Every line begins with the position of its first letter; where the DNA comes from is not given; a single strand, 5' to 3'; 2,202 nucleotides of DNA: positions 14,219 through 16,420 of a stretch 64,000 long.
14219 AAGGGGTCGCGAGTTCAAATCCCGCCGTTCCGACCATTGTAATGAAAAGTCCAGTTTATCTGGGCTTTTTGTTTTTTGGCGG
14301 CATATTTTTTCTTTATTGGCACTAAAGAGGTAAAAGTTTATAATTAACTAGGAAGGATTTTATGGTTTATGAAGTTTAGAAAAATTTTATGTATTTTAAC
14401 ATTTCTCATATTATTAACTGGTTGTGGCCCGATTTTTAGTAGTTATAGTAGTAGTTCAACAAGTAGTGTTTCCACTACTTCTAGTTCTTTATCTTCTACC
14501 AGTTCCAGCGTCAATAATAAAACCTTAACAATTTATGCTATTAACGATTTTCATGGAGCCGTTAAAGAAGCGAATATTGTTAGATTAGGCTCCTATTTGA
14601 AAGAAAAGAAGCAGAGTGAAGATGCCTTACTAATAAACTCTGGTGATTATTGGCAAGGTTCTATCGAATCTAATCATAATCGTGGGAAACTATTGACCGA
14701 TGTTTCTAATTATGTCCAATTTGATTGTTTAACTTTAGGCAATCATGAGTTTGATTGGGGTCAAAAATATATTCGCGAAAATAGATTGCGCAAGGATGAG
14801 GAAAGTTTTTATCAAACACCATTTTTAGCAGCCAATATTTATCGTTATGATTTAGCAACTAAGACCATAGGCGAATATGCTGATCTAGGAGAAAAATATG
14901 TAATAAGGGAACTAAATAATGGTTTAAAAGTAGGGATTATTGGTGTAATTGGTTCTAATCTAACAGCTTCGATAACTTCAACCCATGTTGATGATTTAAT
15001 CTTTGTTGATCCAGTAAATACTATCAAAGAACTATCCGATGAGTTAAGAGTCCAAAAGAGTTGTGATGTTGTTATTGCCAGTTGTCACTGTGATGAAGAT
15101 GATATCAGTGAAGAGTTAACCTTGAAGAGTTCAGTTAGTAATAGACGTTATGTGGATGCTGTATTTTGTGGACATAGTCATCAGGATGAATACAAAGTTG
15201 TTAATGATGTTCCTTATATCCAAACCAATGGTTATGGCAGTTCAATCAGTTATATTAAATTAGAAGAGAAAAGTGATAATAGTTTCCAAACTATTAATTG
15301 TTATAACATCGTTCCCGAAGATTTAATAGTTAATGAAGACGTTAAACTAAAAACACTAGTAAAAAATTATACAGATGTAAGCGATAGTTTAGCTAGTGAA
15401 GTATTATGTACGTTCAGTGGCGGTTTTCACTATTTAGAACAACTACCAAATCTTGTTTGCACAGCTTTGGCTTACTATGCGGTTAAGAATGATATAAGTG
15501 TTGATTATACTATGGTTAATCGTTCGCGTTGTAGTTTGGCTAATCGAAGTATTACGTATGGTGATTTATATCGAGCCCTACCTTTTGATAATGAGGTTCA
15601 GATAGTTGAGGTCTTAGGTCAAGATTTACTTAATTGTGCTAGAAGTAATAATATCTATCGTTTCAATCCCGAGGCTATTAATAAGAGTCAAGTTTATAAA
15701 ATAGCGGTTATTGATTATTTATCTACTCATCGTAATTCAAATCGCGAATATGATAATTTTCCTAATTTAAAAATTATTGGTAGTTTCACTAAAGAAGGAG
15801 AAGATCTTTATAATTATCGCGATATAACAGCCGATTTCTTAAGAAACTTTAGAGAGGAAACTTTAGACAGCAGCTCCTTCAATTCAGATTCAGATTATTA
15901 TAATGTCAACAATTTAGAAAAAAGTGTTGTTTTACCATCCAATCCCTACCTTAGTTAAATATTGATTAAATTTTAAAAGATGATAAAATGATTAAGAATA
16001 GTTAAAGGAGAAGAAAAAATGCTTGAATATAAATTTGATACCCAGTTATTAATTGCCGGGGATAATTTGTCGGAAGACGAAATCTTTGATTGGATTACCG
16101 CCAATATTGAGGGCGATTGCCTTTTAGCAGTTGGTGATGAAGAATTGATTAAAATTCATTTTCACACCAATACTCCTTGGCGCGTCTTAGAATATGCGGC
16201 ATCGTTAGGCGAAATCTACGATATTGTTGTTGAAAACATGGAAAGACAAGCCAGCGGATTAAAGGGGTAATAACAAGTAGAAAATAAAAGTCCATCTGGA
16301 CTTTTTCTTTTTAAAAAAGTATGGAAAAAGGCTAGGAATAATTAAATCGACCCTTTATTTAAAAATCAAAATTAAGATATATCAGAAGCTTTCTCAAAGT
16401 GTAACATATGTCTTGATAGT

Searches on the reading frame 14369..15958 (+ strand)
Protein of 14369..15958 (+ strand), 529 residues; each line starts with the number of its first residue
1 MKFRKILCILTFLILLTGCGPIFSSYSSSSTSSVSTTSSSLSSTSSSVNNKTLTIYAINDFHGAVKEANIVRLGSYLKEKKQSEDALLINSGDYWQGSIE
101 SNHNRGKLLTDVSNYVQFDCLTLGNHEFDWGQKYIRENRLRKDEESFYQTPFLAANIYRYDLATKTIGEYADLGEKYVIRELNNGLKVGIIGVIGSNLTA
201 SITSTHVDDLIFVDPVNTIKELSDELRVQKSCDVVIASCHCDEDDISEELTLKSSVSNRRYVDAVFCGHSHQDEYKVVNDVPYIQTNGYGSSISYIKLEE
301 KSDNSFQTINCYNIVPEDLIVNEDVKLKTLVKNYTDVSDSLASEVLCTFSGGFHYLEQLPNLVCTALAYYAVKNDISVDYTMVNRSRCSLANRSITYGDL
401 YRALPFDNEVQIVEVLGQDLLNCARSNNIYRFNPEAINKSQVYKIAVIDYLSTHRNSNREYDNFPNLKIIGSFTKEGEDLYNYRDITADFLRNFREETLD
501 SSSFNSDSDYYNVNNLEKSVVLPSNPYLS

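Call 3: search_protein_families(library=pfam, proteins=[window:14369-15958:+], max_evalue=0.01)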
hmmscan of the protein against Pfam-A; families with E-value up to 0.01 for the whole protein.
window:14369-15958:+ (529 aa): 2 families
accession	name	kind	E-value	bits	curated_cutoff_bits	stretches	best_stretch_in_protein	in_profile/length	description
PF00149.33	Metallophos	-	6.5e-11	43.5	21.5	1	54-272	2-190/191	Calcineurin-like phosphoesterase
PF02872.23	5_nucleotid_C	-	8.3e-08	32.9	23.6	1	358-421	23-83/158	5'-nucleotidase, C-terminal domain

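Call 73: search_protein_families(library=ncbifam, proteins=[window:14369-15958:+], max_evalue=0.00001)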
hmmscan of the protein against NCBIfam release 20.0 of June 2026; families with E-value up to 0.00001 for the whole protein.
window:14369-15958:+ (529 aa): 14 families
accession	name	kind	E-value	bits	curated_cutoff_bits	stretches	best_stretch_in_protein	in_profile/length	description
NF006934.0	PRK09419.1-1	subfamily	2e-40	138.4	1646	1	33-422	611-999/1174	multifunctional 2',3'-cyclic-nucleotide 2'-phosphodiesterase/3'-nucleotidase/5'-nucleotidase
NF007109.1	PRK09558.1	equivalog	6e-23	81.4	600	1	80-241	73-220/550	bifunctional UDP-sugar hydrolase/5'-nucleotidase UshA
NF040549.1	Nt5e_LPXTG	exception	9e-22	77.1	1050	1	30-421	76-483/731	cell surface ecto-5'-nucleotidase Nt5e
NF006936.0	PRK09419.1-3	equivalog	1.7e-20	72.3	2542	1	78-422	743-1094/1212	multifunctional 2',3'-cyclic-nucleotide 2'-phosphodiesterase/3'-nucleotidase/5'-nucleotidase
TIGR04486.1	thiosulf_SoxB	equivalog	5.5e-16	58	550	1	73-302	123-332/556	thiosulfohydrolase SoxB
TIGR01530.1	nadN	equivalog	8.7e-14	51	436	1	78-246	43-198/550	NAD nucleotidase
NF047875.1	5nuc_LPXTG_Strp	exception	1e-13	50.7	1050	1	111-491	112-519/684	surface-anchored 5'-nucleotidase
NF006938.0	PRK09420.1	equivalog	8.9e-12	44.2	486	1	70-272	53-261/648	bifunctional 2',3'-cyclic-nucleotide 2'-phosphodiesterase/3'-nucleotidase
NF006933.0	PRK09418.1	equivalog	4.8e-11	41.5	1419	1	109-316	122-332/780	bifunctional 2',3'-cyclic-nucleotide 2'-phosphodiesterase/3'-nucleotidase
NF006937.0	PRK09419.1-4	equivalog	1.5e-10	39.1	2554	0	49-136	644-730/1411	multifunctional 2',3'-cyclic-nucleotide 2'-phosphodiesterase/3'-nucleotidase/5'-nucleotidase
NF006935.0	PRK09419.1-2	equivalog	2.4e-10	38.7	2801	1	48-135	664-750/1445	multifunctional 2',3'-cyclic-nucleotide 2'-phosphodiesterase/3'-nucleotidase/5'-nucleotidase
TIGR01390.1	CycNucDiestase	equivalog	3.5e-09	35.7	883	1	72-273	33-240/626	2',3'-cyclic-nucleotide 2'-phosphodiesterase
NF008871.0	PRK11907.1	equivalog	4.8e-08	31.6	1266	1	113-273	197-354/814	bifunctional 2',3'-cyclic-nucleotide 2'-phosphodiesterase/3'-nucleotidase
NF041198.1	UshA_like_PCGU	equivalog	1e-06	27.7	275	1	86-245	74-216/519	UshA-like (seleno)protein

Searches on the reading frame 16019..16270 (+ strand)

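Call 3: search_protein_families(library=pfam, proteins=[window:16019-16270:+], max_evalue=0.01)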
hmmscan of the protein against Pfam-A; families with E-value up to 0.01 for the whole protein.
window:16019-16270:+ (83 aa): 1 family
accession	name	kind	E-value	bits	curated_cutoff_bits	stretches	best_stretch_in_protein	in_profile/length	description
PF21645.3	FakA-like_M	-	1.5e-18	66.8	24.9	1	3-78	1-77/80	Fatty acid kinase subunit A-like, middle domain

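Call 4: search_protein_families(library=ncbifam, proteins=[window:16019-16270:+], max_evalue=0.01)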
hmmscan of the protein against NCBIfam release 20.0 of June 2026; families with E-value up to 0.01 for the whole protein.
window:16019-16270:+ (83 aa): 2 families
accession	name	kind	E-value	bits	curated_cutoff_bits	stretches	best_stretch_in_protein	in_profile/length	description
TIGR03599.1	YloV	subfamily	2.3e-14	52.8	396.1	1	3-80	222-298/530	DAK2 domain fusion protein YloV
NF038248.1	FakA_VfrB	equivalog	2.7e-10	39.3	975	1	32-77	265-310/549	fatty acid kinase catalytic subunit FakA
